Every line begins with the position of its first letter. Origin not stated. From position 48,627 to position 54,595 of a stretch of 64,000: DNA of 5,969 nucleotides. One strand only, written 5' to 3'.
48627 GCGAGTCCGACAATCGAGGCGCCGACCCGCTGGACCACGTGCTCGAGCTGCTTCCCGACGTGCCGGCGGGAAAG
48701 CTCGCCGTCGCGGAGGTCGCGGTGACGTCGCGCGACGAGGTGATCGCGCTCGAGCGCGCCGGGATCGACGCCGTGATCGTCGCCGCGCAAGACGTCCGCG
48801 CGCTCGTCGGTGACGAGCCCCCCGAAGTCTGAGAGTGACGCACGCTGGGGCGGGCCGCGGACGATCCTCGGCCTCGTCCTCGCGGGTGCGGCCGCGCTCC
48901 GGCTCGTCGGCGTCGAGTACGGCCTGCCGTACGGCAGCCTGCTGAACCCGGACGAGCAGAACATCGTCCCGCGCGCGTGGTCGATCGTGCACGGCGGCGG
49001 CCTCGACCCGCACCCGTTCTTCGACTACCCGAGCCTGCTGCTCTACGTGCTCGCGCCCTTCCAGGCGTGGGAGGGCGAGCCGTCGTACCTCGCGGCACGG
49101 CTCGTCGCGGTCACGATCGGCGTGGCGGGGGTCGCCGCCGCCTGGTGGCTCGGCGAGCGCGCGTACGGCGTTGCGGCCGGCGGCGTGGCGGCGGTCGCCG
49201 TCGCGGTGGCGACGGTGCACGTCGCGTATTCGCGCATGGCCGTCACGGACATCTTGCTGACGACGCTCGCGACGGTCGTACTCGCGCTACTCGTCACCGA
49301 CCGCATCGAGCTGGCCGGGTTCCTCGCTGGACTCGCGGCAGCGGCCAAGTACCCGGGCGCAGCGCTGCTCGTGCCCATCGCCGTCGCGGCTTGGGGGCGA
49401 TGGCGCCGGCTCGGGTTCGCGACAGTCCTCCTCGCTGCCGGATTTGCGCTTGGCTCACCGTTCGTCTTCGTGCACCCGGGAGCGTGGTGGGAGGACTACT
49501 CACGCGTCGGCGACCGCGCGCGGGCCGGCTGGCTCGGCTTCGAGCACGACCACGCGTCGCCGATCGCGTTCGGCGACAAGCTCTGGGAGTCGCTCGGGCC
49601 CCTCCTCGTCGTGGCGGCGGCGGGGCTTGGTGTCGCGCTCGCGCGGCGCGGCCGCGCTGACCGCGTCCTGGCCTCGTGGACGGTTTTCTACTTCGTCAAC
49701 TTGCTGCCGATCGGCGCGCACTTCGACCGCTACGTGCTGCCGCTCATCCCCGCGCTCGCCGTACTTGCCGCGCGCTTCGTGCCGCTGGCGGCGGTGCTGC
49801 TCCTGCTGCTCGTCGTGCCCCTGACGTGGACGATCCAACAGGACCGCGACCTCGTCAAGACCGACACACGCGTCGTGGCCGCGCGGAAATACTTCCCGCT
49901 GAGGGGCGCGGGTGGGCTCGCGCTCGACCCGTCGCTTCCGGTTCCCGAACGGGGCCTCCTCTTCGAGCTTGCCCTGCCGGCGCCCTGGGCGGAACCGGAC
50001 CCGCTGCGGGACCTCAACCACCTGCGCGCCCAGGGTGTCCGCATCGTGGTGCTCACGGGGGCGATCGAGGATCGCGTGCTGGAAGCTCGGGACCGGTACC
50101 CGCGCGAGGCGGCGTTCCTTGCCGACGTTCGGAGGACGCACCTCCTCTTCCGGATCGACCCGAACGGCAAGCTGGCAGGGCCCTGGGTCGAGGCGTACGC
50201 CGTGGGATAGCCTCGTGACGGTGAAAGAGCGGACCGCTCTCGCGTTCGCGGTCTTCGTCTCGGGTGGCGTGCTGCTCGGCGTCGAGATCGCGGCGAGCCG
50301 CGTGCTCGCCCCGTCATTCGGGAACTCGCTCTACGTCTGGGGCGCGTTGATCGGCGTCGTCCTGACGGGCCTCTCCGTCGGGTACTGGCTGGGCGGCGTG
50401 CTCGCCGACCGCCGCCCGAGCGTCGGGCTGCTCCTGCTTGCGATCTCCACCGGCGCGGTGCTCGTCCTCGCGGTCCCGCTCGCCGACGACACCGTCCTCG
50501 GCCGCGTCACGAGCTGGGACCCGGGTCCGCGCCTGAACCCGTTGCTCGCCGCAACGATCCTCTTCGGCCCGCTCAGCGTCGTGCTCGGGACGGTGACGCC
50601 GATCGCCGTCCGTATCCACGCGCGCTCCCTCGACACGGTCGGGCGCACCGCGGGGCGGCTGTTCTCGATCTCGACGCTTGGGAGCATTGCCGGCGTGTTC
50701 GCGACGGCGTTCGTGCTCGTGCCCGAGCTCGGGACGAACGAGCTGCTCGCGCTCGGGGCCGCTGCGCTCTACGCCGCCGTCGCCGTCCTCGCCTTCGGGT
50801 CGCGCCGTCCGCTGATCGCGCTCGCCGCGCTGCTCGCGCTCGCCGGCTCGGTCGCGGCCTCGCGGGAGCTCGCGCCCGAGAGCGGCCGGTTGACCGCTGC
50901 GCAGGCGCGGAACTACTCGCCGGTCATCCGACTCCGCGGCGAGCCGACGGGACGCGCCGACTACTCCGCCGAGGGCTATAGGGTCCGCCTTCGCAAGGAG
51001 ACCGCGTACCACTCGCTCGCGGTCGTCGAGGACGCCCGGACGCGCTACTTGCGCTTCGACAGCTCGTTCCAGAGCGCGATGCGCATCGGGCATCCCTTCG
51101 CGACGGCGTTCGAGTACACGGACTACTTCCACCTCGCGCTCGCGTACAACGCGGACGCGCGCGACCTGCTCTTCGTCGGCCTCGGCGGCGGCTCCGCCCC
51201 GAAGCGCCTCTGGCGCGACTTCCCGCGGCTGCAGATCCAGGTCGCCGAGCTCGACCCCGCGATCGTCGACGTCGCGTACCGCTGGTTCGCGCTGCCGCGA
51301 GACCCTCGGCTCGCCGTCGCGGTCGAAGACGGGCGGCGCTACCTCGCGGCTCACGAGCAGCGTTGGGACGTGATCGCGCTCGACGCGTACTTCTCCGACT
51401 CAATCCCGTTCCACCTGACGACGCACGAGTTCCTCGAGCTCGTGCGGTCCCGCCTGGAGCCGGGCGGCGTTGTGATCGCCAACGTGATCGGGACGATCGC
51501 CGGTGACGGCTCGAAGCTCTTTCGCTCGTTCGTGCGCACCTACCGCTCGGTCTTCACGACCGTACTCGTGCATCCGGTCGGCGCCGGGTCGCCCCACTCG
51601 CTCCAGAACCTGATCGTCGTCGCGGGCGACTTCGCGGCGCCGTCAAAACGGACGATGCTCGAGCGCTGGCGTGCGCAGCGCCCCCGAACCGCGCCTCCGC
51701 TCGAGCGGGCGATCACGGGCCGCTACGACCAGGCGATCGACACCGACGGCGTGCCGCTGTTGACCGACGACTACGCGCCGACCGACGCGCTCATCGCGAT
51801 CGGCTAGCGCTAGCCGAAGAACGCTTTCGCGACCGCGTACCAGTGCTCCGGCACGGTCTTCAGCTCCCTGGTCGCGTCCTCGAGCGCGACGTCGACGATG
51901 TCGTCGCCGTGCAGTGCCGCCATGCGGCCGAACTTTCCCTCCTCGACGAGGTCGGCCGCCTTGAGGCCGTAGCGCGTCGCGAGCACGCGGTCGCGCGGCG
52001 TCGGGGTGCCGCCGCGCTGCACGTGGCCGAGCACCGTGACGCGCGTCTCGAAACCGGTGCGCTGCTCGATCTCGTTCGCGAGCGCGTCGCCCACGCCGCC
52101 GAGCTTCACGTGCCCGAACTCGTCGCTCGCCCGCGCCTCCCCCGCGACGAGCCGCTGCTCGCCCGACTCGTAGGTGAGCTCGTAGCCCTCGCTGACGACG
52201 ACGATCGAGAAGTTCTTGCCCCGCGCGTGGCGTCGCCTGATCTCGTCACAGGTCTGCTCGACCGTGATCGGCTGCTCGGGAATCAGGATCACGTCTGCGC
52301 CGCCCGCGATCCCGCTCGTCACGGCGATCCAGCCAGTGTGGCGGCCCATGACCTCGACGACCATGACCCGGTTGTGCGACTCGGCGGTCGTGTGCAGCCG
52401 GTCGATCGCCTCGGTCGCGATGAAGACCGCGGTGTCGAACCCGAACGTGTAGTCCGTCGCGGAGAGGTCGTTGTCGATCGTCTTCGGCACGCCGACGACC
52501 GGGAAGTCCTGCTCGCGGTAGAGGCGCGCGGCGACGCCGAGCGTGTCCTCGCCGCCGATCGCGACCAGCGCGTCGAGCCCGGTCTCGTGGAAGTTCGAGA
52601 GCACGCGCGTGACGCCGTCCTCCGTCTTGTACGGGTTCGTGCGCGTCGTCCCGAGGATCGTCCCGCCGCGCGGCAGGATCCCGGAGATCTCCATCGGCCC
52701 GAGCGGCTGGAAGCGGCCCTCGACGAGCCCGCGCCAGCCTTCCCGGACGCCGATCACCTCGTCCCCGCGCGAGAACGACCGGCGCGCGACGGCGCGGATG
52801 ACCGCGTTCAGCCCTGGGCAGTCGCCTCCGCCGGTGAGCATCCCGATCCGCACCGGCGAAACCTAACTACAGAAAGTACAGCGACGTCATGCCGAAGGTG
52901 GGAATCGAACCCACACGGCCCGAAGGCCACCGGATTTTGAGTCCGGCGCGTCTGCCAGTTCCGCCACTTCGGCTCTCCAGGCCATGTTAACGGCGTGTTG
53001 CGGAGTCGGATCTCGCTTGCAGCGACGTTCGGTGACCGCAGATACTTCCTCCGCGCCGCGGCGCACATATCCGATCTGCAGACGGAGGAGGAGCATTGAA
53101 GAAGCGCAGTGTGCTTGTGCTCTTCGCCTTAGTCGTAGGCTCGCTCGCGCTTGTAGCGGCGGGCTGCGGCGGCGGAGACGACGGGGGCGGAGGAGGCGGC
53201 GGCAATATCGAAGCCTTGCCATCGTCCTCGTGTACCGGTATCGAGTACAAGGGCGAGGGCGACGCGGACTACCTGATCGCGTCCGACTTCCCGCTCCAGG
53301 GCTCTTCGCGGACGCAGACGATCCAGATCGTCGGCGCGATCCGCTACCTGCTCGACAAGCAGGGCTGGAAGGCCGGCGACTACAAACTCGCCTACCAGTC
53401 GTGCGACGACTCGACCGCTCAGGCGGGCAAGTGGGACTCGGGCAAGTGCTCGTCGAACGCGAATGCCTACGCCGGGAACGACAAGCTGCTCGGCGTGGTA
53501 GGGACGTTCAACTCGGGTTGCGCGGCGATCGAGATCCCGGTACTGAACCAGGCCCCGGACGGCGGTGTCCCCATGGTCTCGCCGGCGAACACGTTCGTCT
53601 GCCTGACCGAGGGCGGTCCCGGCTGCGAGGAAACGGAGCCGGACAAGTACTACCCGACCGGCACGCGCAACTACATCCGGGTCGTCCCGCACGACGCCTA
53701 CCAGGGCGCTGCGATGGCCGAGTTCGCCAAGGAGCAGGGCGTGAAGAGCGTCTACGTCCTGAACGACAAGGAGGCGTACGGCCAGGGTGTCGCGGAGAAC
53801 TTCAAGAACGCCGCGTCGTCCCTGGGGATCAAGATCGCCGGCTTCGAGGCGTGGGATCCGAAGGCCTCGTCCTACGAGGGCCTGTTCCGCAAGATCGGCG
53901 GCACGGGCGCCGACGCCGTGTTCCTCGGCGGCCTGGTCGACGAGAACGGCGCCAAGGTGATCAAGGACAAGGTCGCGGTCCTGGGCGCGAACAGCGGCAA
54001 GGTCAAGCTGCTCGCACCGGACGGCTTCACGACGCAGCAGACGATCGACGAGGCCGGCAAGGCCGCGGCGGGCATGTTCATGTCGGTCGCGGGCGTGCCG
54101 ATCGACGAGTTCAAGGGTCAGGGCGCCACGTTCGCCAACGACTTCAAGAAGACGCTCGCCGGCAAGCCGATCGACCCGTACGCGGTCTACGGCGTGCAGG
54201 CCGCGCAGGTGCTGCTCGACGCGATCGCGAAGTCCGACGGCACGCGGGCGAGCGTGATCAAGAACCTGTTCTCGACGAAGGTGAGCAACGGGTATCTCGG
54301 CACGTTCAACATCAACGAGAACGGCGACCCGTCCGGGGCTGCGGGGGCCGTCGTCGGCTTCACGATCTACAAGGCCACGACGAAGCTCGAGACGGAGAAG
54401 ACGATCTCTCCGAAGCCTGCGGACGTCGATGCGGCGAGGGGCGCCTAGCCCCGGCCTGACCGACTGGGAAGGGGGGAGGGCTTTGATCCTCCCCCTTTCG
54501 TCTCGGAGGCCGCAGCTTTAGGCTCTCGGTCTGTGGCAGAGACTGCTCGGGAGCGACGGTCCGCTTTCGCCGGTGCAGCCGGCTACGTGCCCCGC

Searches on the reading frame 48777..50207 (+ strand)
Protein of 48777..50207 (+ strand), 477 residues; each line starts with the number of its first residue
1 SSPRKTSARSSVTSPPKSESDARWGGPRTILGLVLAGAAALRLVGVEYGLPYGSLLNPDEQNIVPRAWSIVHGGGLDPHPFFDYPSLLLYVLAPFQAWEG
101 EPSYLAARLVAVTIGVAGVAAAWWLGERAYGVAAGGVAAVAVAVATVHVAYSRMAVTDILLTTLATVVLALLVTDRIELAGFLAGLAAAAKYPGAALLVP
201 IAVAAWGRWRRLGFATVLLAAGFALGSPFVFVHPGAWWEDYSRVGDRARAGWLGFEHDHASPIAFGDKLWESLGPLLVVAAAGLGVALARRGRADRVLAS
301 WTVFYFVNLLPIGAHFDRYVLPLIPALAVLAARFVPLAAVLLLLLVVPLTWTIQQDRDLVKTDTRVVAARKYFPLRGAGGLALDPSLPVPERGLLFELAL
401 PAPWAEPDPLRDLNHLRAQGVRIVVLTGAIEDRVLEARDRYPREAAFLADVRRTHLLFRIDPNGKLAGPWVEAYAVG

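Call 38: search_protein_families(library=pfam, proteins=[window:48777-50207:+], max_evalue=0.00001)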
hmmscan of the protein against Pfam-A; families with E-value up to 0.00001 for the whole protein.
window:48777-50207:+ (477 aa): 1 family
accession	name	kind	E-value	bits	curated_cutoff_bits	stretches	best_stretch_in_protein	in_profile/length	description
PF09594.16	GT87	-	2.8e-09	37.5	25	1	82-302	1-223/237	Glycosyltransferase family 87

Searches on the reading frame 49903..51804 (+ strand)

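Call 38: search_protein_families(library=pfam, proteins=[window:49903-51804:+], max_evalue=0.00001)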
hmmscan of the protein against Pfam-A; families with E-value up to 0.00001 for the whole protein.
window:49903-51804:+ (634 aa): 1 family
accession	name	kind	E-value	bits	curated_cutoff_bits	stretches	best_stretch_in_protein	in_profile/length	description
PF01564.23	Spermine_synth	-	2.7e-07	30.8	22.9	1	409-526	9-130/186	Spermine/spermidine synthase domain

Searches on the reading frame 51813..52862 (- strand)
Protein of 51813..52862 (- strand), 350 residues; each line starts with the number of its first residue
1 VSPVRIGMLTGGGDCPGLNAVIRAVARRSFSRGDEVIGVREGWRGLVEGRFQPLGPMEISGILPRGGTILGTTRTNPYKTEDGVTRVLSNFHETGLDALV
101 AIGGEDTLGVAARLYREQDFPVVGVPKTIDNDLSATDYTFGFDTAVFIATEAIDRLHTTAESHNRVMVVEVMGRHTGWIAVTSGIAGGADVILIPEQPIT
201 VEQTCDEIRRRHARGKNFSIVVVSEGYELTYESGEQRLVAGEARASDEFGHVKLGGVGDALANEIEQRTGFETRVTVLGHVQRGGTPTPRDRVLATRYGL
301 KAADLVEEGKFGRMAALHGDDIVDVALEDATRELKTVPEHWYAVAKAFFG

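Call 38: search_protein_families(library=pfam, proteins=[window:51813-52862:-], max_evalue=0.00001)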
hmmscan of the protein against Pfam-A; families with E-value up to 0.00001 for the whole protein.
window:51813-52862:- (350 aa): 1 family
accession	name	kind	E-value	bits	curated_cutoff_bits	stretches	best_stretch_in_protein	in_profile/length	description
PF00365.25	PFK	-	4.1e-112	374.5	30.9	1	5-305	1-276/277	Phosphofructokinase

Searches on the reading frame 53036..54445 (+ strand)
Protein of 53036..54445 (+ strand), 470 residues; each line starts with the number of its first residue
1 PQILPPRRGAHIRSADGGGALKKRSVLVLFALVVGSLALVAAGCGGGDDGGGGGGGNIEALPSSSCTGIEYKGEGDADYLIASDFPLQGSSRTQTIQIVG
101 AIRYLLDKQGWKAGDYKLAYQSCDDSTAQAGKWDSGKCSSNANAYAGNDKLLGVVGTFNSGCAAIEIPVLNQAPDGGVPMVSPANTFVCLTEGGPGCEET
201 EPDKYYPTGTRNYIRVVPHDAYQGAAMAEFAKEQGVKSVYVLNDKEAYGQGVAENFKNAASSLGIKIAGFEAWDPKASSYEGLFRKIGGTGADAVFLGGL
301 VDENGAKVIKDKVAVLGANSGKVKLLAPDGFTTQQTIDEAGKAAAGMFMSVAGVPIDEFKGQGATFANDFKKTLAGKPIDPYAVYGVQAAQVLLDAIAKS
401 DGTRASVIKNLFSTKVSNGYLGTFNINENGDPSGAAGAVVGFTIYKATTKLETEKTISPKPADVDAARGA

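Call 39: search_protein_families(library=pfam, proteins=[window:53036-54445:+], max_evalue=0.00001)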
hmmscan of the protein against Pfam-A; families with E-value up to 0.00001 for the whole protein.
window:53036-54445:+ (470 aa): 2 families
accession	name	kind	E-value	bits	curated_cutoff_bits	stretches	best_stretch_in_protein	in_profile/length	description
PF13458.12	Peripla_BP_6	-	7e-27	95.4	31.7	1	134-432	53-329/343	Periplasmic binding protein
PF01094.35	ANF_receptor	-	1.5e-10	41.1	25.4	1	145-354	50-239/353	Receptor family ligand binding region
